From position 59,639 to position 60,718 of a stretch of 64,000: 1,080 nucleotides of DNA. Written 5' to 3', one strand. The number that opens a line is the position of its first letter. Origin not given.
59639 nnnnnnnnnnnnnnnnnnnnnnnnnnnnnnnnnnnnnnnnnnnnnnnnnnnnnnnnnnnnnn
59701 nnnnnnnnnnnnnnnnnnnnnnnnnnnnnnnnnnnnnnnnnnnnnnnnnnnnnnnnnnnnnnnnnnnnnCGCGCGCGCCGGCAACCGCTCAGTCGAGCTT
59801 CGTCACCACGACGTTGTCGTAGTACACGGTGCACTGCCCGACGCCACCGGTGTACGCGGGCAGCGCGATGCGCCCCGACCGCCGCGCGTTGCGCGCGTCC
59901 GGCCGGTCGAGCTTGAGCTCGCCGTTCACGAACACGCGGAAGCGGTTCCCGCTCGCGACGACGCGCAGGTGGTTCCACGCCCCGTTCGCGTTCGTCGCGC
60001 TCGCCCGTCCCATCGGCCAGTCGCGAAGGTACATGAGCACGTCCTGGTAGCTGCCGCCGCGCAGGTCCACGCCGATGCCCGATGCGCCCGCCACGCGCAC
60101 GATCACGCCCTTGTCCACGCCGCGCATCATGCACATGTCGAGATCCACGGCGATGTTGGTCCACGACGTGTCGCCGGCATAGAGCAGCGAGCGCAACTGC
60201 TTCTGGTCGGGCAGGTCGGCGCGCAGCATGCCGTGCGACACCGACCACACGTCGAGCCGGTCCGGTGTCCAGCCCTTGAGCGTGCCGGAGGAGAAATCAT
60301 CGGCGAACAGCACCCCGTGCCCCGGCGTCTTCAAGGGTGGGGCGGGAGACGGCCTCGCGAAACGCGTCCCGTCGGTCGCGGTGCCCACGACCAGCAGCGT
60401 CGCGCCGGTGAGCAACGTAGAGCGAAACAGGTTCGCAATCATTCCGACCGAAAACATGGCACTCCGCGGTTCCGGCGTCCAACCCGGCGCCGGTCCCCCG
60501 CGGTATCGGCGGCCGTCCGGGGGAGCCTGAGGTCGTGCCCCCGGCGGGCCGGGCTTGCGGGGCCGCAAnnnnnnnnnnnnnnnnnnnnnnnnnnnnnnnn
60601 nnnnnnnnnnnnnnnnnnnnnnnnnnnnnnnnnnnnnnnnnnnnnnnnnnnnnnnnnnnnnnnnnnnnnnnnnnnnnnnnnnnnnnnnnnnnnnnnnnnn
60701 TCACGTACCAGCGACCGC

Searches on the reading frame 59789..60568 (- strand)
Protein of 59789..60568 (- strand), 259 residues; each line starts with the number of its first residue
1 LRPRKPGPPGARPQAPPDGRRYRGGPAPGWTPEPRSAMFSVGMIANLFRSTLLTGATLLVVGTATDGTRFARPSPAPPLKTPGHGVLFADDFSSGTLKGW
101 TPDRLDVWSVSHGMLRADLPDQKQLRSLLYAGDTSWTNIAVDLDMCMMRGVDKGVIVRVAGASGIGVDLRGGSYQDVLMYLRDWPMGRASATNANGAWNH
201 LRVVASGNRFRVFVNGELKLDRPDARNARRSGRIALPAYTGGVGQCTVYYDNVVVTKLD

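Call 5: search_protein_families(library=pfam, proteins=[window:59789-60568:-], max_evalue=1)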
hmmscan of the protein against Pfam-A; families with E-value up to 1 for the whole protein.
window:59789-60568:- (259 aa): 2 families
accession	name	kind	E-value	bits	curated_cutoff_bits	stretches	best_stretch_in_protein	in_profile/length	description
PF06439.18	3keto-disac_hyd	-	7.6e-12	46.1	26.8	1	93-255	7-186/187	3-keto-disaccharide hydrolase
PF13385.13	Laminin_G_3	-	0.00016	22.3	27.6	1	183-236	66-121/151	Concanavalin A-like lectin/glucanases superfamily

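Call 6: search_protein_families(library=ncbifam, proteins=[window:59789-60568:-], max_evalue=1)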
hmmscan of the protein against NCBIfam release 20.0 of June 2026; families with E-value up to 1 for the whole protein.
window:59789-60568:- (259 aa): 0 families
